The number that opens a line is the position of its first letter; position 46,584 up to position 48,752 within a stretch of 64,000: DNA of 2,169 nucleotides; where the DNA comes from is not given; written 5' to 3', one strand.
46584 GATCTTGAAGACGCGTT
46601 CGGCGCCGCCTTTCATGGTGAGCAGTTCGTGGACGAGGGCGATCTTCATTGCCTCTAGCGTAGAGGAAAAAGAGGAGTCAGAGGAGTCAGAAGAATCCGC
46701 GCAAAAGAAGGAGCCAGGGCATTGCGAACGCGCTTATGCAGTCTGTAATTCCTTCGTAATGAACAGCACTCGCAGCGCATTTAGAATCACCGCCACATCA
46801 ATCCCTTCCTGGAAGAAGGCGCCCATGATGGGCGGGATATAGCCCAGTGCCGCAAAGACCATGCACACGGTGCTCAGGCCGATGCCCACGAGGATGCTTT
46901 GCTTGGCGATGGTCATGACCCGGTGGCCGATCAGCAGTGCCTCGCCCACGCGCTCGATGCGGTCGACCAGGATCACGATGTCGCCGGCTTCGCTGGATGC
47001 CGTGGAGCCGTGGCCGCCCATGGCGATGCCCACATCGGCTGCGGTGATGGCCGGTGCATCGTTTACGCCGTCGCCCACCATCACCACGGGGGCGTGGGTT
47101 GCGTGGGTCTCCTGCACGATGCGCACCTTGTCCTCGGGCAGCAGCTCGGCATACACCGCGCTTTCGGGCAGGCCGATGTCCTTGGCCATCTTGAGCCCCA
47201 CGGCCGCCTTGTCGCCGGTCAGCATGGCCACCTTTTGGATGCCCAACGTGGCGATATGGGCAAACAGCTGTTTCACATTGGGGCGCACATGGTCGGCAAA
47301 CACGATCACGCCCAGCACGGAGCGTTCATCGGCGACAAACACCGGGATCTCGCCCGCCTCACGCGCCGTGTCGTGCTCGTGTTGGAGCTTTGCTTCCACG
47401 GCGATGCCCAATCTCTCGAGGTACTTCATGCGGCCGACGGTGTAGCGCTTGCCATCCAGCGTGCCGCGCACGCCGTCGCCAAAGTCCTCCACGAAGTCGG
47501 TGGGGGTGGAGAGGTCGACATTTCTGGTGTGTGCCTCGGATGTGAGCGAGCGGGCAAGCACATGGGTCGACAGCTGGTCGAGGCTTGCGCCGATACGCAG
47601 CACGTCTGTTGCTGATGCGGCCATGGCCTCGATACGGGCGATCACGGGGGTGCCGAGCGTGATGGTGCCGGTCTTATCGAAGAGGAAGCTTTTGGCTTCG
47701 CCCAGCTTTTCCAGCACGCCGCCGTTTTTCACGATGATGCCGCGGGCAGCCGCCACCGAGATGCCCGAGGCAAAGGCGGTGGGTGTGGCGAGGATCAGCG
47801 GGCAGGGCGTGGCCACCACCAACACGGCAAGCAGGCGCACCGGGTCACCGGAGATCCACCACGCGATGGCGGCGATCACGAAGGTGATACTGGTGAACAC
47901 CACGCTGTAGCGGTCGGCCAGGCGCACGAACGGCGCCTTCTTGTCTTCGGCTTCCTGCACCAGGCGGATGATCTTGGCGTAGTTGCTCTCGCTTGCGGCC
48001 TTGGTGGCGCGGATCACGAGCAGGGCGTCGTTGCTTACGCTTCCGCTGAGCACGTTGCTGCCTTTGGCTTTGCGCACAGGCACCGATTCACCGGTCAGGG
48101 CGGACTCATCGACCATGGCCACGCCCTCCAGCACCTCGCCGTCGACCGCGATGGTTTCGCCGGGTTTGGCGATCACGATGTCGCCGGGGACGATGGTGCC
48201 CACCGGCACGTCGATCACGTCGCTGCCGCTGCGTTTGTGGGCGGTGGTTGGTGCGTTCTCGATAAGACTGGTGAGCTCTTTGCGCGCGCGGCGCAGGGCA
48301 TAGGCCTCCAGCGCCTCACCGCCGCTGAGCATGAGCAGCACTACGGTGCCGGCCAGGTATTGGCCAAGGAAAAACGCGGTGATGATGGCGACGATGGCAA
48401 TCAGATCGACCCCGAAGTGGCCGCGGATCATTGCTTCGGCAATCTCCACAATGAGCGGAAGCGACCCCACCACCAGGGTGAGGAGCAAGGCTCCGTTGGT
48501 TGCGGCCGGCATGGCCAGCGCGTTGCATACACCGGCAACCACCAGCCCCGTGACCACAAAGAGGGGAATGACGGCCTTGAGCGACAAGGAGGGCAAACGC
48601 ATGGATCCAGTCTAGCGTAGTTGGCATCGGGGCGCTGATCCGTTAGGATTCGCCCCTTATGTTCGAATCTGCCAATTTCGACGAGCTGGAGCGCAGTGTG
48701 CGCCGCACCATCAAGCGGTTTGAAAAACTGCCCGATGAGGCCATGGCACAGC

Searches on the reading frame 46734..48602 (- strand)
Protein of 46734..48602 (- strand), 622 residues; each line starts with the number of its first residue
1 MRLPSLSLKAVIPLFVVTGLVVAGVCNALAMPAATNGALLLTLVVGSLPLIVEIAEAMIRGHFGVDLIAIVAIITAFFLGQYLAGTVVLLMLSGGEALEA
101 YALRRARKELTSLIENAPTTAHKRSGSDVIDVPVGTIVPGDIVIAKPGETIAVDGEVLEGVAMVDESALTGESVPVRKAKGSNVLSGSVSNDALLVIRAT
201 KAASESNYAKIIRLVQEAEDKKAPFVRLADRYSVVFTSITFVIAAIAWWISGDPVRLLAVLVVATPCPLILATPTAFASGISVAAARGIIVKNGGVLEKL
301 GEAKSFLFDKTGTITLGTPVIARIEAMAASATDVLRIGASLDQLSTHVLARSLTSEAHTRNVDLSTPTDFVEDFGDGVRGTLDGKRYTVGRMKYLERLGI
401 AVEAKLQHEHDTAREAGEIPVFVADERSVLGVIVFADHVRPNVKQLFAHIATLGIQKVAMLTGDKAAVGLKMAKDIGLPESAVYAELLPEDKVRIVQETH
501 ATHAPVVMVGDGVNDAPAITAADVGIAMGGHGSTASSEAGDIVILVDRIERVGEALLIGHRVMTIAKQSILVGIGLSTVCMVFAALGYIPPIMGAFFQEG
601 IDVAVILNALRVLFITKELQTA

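Call 18: search_protein_families(library=pfam, proteins=[window:46734-48602:-], max_evalue=0.0001)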
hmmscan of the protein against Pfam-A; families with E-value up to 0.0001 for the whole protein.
window:46734-48602:- (622 aa): 2 families
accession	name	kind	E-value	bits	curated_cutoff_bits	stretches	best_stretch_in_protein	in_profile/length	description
PF00122.25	E1-E2_ATPase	-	3.7e-47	160.6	28.1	1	117-286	3-180/181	E1-E2 ATPase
PF00702.32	Hydrolase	-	1.3e-28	101.2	26.4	1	304-523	2-191/191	haloacid dehalogenase-like hydrolase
